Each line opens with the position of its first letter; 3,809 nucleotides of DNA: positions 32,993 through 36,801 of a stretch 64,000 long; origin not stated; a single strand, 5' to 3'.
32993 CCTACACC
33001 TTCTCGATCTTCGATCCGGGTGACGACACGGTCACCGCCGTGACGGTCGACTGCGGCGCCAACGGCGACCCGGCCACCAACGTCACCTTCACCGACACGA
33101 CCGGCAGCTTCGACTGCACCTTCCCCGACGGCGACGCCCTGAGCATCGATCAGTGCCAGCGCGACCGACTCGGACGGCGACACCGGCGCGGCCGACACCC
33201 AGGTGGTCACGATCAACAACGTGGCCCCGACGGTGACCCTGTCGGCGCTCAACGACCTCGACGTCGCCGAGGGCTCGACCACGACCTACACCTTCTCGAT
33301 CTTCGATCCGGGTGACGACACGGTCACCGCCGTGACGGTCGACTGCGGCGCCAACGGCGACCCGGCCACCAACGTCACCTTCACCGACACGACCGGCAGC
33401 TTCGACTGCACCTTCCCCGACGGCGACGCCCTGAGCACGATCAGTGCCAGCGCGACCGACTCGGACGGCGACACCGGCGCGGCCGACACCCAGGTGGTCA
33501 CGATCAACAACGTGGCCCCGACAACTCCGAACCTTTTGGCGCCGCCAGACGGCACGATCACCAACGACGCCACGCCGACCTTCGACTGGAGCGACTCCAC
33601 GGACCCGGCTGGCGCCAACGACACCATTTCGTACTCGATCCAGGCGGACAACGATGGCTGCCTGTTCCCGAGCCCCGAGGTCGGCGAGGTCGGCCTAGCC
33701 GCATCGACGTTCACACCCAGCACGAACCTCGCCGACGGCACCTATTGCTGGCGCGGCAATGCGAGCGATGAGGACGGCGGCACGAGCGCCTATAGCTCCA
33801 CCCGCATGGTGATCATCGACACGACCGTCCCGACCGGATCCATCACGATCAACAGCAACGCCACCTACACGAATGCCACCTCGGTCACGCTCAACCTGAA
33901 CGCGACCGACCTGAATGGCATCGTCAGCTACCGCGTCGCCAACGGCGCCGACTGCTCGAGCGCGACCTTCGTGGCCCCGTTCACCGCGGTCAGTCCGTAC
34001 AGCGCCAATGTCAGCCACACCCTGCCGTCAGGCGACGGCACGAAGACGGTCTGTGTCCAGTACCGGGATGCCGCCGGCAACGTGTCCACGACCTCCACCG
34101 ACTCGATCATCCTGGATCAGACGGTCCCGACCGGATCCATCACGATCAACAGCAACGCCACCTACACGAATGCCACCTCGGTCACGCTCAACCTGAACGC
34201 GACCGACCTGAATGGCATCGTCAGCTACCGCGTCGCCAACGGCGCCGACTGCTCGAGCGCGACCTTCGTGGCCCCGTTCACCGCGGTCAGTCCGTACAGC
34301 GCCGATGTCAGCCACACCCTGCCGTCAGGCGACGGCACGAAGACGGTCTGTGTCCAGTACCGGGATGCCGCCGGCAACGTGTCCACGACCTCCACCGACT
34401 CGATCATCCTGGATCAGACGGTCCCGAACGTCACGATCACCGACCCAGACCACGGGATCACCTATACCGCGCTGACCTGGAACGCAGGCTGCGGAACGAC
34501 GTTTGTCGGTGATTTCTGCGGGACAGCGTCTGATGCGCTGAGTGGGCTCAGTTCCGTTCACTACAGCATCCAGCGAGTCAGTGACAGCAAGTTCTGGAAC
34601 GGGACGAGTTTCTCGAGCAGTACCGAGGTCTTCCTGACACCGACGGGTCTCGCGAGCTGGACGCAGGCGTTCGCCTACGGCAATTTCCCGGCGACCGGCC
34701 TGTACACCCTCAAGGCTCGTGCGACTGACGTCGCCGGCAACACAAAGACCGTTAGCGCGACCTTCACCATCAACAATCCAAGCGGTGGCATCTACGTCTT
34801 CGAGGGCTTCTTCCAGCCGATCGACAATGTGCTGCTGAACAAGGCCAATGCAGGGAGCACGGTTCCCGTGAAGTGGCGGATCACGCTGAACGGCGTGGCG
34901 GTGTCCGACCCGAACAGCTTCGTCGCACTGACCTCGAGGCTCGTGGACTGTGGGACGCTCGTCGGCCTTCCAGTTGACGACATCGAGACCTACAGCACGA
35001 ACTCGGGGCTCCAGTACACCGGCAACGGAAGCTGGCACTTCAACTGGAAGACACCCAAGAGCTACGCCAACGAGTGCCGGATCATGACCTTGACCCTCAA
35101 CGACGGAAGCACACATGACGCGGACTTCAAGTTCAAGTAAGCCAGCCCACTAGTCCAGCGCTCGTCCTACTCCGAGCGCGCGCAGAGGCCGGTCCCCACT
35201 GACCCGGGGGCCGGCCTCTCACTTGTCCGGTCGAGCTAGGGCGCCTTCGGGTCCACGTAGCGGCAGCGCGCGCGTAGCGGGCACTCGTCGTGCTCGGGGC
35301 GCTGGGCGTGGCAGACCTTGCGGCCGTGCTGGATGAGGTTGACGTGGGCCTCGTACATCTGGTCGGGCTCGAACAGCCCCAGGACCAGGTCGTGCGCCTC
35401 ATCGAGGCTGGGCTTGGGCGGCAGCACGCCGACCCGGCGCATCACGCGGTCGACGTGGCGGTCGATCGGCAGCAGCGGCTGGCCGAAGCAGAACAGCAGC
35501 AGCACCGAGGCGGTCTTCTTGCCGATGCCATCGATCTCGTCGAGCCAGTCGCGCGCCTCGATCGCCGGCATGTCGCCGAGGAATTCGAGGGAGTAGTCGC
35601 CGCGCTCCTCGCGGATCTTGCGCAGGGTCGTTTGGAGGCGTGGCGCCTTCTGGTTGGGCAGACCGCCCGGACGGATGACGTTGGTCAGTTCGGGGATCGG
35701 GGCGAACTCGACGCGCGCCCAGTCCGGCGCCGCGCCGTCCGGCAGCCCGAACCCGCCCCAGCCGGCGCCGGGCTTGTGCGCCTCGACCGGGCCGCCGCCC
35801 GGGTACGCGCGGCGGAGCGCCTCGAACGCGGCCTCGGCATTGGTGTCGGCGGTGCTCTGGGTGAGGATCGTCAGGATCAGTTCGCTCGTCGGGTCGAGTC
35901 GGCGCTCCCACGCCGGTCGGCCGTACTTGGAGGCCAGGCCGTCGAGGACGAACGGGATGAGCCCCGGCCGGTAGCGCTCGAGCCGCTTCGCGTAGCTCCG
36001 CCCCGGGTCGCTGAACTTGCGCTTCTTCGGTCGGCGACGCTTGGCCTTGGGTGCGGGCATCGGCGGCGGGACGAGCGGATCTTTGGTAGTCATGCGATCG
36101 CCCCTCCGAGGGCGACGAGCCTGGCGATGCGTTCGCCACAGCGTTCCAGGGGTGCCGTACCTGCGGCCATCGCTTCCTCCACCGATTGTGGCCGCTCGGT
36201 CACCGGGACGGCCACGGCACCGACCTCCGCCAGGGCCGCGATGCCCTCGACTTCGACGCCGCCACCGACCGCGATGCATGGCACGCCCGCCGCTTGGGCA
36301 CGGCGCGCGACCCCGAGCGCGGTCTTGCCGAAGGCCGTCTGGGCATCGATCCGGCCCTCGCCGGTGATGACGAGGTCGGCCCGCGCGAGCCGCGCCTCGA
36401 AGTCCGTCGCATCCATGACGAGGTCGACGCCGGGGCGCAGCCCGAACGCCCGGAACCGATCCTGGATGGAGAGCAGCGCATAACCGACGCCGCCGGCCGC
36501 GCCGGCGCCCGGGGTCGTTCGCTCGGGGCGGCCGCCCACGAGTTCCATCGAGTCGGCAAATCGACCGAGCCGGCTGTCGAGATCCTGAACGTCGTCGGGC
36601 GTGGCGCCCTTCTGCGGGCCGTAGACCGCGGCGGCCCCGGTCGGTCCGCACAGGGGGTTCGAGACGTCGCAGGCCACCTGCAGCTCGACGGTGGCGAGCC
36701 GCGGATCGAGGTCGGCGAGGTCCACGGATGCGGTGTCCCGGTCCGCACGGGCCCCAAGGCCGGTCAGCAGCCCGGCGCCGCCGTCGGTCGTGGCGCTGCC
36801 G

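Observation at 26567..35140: An ~8.6-kb composite subtilase-adhesin whose parts are strung across all three frames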

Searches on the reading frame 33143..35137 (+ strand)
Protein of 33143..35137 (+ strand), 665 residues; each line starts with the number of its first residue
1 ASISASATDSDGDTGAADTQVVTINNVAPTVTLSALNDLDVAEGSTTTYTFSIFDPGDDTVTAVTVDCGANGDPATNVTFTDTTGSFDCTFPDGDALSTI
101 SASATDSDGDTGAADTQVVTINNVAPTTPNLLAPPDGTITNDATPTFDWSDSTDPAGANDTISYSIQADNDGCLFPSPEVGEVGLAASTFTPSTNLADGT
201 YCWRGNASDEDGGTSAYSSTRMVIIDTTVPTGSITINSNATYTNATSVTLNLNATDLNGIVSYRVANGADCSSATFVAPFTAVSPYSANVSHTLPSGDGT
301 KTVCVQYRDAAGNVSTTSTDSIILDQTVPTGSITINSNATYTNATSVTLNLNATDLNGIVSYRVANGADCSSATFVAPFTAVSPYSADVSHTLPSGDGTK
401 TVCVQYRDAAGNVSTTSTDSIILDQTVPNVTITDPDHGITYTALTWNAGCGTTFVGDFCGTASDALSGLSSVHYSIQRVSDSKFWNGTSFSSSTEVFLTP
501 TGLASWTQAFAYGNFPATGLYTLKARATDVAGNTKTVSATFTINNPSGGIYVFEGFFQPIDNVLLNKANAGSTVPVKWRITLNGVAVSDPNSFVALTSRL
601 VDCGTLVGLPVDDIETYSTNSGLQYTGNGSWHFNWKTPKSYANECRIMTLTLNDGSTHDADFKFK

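Call 6: search_protein_families(library=pfam, proteins=[window:33143-35137:+], max_evalue=0.01)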
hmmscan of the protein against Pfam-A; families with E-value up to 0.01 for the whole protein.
window:33143-35137:+ (665 aa): 4 families
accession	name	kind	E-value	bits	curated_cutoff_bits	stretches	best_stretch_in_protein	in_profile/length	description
PF19077.6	Big_13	-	9.1e-13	49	27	2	138-227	22-102/102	Bacterial Ig-like domain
PF12245.14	Big_3_2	-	6.1e-08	33.3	23.3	1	438-543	16-120/122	Bacterial Ig-like domain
PF13750.12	Big_3_3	-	3.4e-05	24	27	0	194-246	10-60/157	Bacterial Ig-like domain (group 3)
PF12881.12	NUT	-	0.0047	15.9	25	0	288-380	60-150/731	NUT protein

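Call 26: find_related_loci(query=window:33143-35137:+, collection=genome_contigs, flank=10000)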
Query window:33143-35137:+ (665 aa) in genome_contigs; peptide patterns used: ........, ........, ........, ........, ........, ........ (x = any residue, [..] = any of these).
48 stretches matched a pattern; 20 encode a relative of the query (tblastn E <= 1e-3); 20 distinct loci.
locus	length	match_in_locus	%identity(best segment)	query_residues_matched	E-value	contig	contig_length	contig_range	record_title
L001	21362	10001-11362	65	221-665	4e-177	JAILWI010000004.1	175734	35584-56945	MAG: Chloroflexota bacterium isolate ECS24B4 ECS24B4_4, whole genome shotgun sequence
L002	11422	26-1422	77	206-665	7e-179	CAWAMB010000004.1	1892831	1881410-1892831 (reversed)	MAG: uncultured Chloroflexia bacterium isolate MFD01916.bin.2.21 genome assembly, contig: contig_7728, whole genome shot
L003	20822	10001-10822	63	397-665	5e-104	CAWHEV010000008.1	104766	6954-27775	MAG: uncultured Chloroflexia bacterium isolate MFD02360.bin.1.60 genome assembly, contig: contig_7052, whole genome shot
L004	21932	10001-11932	41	1-665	4e-96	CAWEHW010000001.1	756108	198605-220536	MAG: uncultured Chloroflexia bacterium isolate MFD04212.bin.1.72 genome assembly, contig: contig_2438, whole genome shot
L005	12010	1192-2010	56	397-665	9e-85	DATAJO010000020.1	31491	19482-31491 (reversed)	MAG TPA_asm: Candidatus Limnocylindria bacterium isolate SMAG_U6914 k141_60245, whole genome shotgun sequence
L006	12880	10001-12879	53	1-196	7e-48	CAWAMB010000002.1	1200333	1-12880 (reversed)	MAG: uncultured Chloroflexia bacterium isolate MFD01916.bin.2.21 genome assembly, contig: contig_2394, whole genome shot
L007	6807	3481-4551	37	2-536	1e-39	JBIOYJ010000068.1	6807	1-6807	MAG: Gaiellaceae bacterium isolate MAG033 k127_2770670, whole genome shotgun sequence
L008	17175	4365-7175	51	1-156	2e-23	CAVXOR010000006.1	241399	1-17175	MAG: uncultured Actinomycetes bacterium isolate MFD00392.bin.3.715 genome assembly, contig: contig_49391, whole genome s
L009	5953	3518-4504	52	22-358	3e-19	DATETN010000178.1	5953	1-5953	MAG TPA_asm: Pyrinomonadaceae bacterium isolate SMAG_U8316 k141_2065191, whole genome shotgun sequence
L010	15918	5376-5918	37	2-176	6e-18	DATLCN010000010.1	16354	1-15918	MAG TPA_asm: Acidimicrobiales bacterium isolate SMAG_U14325 k141_6775099, whole genome shotgun sequence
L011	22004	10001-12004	45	1-430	1e-17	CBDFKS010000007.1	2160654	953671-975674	MAG: Dehalococcoidia bacterium isolate c4dad43c-b7b6-47a6-a77d-83e0dddb64fa genome assembly, contig: contig_7, whole gen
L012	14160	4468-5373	48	1-234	1e-17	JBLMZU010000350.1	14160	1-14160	MAG: Bacteroidota bacterium isolate MAG195 PRJNA951521_bin52_renamed_349, whole genome shotgun sequence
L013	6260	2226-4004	30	3-428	1e-17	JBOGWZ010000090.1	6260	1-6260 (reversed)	MAG: Actinomycetota bacterium isolate SD8036_metabat2.bin.7_sub NODE_6336_length_6260_cov_4.249633, whole genome shotgun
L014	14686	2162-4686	37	1-212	4e-17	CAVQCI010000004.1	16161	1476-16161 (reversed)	MAG: uncultured Actinomycetes bacterium isolate MFD02199.bin.2.161 genome assembly, contig: contig_48712, whole genome s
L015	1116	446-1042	47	1-126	1e-16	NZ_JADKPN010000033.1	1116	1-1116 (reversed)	Nocardioides islandensis strain KCTC 19275 75_contigs_48, whole genome shotgun sequence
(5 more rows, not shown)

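Call 32: search_protein_families(library=pfam, proteins=[L004:1717-3345:+, L004:3861-8384:+, L004:8960-11935:+, L004:12032-13765:+, L001:5867-11365:+, L001:11414-12517:+, L001:12677-14326:+], max_evalue=0.0001)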
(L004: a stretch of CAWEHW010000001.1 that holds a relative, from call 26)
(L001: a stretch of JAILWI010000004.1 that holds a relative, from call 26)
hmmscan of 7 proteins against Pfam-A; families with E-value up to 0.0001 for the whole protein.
L004:1717-3345:+ (542 aa): 1 family
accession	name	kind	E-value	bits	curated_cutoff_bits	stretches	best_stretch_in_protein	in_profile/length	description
PF13400.11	Tad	-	6.1e-07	30.1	22.3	1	27-72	1-45/47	Putative Flp pilus-assembly TadE/G-like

L004:3861-8384:+ (1507 aa): 4 families
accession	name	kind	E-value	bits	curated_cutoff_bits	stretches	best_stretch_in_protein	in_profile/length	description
PF17963.7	Big_9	-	8.2e-87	286.7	23.6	6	909-999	1-89/89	Bacterial Ig domain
PF17803.7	Cadherin_4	-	3.2e-65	217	25.1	6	899-965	1-67/71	Bacterial cadherin-like domain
PF17892.7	Cadherin_5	-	3e-50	168.5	26.5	6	908-1001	1-98/98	Cadherin-like domain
PF00082.27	Peptidase_S8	-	2.8e-34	119.2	21.8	1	210-446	5-286/288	Subtilase family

L004:8960-11935:+ (991 aa): 9 families
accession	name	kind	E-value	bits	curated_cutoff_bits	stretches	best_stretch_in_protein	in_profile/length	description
PF17963.7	Big_9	-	1.1e-30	106.8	23.6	3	53-144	1-82/89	Bacterial Ig domain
PF19077.6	Big_13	-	9.9e-18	65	27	2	659-746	20-101/102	Bacterial Ig-like domain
PF17803.7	Cadherin_4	-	1.3e-15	58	25.1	2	43-111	1-68/71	Bacterial cadherin-like domain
PF05345.18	He_PIG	-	6.3e-14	52.6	24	2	169-246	2-83/96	Putative Ig domain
PF18911.6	PKD_4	-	5.9e-13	49.1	27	1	352-442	1-84/85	PKD domain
PF17892.7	Cadherin_5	-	1.4e-08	34.9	26.5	1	52-144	1-88/98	Cadherin-like domain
PF22352.2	K319L-like_PKD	-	5.9e-08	33.1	27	0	397-443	38-84/84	K319L-like, PKD domain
PF07495.19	Y_Y_Y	-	2.4e-05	24.6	26.6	0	410-441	29-60/65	Y_Y_Y domain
PF13750.12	Big_3_3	-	3.2e-05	24.1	27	0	408-509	4-110/157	Bacterial Ig-like domain (group 3)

L004:12032-13765:+ (577 aa): 0 families

L001:5867-11365:+ (1832 aa): 4 families
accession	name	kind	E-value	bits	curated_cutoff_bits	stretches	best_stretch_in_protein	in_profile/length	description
PF00082.27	Peptidase_S8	-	7.3e-35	121.1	21.8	1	277-512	4-285/288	Subtilase family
PF03160.20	Calx-beta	-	1.1e-17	64.6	27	1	682-789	16-119/119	Calx-beta domain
PF19078.6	Big_12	-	1.1e-15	58.1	27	1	902-993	1-99/102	Bacterial Ig-like domain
PF19077.6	Big_13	-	5.8e-13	49.6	27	0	847-903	46-102/102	Bacterial Ig-like domain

L001:11414-12517:+ (367 aa): 4 families
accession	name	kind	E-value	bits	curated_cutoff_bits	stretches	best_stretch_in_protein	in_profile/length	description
PF08240.17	ADH_N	-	2.4e-22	79.6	23.5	1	36-163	1-102/104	Alcohol dehydrogenase GroES-like domain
PF00107.32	ADH_zinc_N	-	4.9e-22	78.7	31.8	1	205-325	1-124/129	Zinc-binding dehydrogenase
PF16912.11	Glu_dehyd_C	-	3.1e-10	40.3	34.9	1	195-354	31-200/211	Glucose dehydrogenase C-terminus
PF13602.12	ADH_zinc_N_2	-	1.5e-05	26.4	27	1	247-358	16-126/134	Zinc-binding dehydrogenase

L001:12677-14326:+ (549 aa): 0 families

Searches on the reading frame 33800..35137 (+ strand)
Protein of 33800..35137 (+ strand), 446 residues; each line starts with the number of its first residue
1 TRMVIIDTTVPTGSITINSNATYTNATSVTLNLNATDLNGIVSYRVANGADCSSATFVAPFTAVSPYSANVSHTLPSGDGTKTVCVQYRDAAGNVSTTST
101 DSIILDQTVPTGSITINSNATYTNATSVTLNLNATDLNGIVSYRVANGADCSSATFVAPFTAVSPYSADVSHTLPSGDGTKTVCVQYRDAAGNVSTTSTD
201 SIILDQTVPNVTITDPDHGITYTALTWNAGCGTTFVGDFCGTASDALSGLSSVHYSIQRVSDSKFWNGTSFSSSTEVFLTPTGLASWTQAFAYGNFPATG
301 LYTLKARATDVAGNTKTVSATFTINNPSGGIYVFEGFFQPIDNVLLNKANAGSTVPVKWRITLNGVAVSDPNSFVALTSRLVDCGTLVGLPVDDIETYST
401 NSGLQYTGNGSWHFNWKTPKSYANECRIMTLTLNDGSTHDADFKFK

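Call 37: search_solved_structures(query=window:33800-35137:+, max_evalue=1)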
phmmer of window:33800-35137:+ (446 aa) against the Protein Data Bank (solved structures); distinct sequences matched with E-value up to 1: 1.
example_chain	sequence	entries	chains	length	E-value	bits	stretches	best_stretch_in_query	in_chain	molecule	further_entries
9y6s_4K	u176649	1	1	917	0.9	11.8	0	70-259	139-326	IJAP1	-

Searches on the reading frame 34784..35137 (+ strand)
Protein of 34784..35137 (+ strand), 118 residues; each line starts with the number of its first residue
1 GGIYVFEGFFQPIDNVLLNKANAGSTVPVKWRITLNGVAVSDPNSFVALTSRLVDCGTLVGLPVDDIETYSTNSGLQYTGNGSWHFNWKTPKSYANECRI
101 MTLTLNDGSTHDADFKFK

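Call 65: predict_structure(alignment_id=A1)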
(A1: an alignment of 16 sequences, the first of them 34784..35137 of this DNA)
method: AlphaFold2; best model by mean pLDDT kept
length: 118 residues; sequences in the alignment: 16
mean_pLDDT: 89.5   pTM: 0.81
mean pLDDT of the five models: 89.5, 89.3, 88.9, 88.4, 86.7
residues with pLDDT >= 90: 84; 70-90: 26; 50-70: 8; < 50: 0
segments of 3 or more residues with pLDDT < 50: none
pLDDT, mean of each block of 10 residues (from residue 1): 88 84 95 94 91 88 75 83 94 95 93 94
secondary structure, 60 per line:
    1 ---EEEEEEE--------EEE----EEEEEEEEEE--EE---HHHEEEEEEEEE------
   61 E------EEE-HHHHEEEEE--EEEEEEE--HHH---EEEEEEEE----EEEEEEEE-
elements in order: E4-10 E19-21 E26-35 E46-54 E68-70 H72-75 E76-80 E83-89 E98-105 E110-117

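Call 67: fold_search(model_id=the predicted structure, library=pdb)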
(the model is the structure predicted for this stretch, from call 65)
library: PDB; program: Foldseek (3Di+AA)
matches with E <= 10: 2000; with E <= 0.001: 8
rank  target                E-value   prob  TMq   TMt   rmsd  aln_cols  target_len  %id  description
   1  5imm_A                4.6e-04  0.99  0.31  0.31   8.4       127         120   11  Nanobody targeting mouse Vsig4 in Spacegroup P212121 (released 2017-01-11)
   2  9bty_D                5.1e-04  1.00  0.45  0.32   6.7       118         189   14  Structure of human MAIT A-F7 TCR in complex with human MR1-veratraldehyde (released 2024-12-25)
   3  9btx_D                5.3e-04  1.00  0.44  0.31   6.5       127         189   12  Structure of human MAIT A-F7 TCR in complex with human MR1-3,4-dihydroxybenzaldehyde (released 2024-12-25)
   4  6nrw_B                7.0e-04  1.00  0.45  0.50   6.9       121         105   12  Crystal structure of Dpr1 IG1 bound to DIP-eta IG1 (released 2019-02-06)
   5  7ufj_G                8.2e-04  1.00  0.45  0.31   6.7       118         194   14  Structure of human MR1-ethylvanillin in complex with human MAIT A-F7 TCR (released 2022-12-14)
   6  9bys_AAAC             8.2e-04  1.00  0.41  0.32   6.1       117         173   13  Structure of human MAIT BV28 TCR in complex with human MR1-5-OP-RU (released 2025-06-11)
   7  9dlf_A                8.6e-04  1.00  0.41  0.44   5.0       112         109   12  Arabinosyltransferase AftB in complex with Fab_B3 (released 2025-06-25)
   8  4l4v_G                9.1e-04  1.00  0.45  0.32   6.7       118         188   14  Structure of human MAIT TCR in complex with human MR1-RL-6-Me-7-OH (released 2013-07-17)
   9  4pjg_G                1.0e-03  1.00  0.45  0.31   6.9       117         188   14  Structure of human MR1-Ac-6-FP in complex with human MAIT B-F3-C1 TCR (released 2014-07-02)
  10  9bu0_D                1.1e-03  1.00  0.46  0.32   6.1       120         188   13  Structure of human MAIT A-F7 TCR in complex with human MR1-salicylaldehyde (released 2024-12-25)
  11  9cgs_D                1.1e-03  1.00  0.45  0.31   6.7       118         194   14  Structure of human MAIT A-F7 TCR in complex with human MR1-Pyridoxal-5'-phosphate (released 2024-11-27)
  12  6pll_A                1.1e-03  0.98  0.30  0.30   9.1       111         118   10  Crystal structure of the ZIG-8 IG1 homodimer (released 2020-07-08)
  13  2pnd                  1.1e-03  0.98  0.35  0.35   8.2       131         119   11  Structure or murine CRIg (released 2007-05-01)
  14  4nqd_G                1.2e-03  1.00  0.44  0.31   7.1       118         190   14  Crystal structure of TCR-MR1 ternary complex and non-covalently bound 5-(2-oxopropylideneamino)-6-D-ribitylaminouracil (released 2014-04-16)
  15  6nrx_A                1.4e-03  1.00  0.45  0.50   6.9       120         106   12  Crystal structure of DIP-eta IG1 homodimer (released 2019-02-06)
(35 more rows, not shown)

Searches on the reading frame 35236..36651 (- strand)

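Call 9: search_protein_families(library=pfam, proteins=[window:35236-36651:-], max_evalue=0.001)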
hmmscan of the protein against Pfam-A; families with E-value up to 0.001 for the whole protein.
window:35236-36651:- (471 aa): 1 family
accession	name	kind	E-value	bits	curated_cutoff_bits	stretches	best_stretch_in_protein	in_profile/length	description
PF00730.31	HhH-GPD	-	4.1e-07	30.7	26.2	1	261-420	3-99/108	HhH-GPD superfamily base excision DNA repair protein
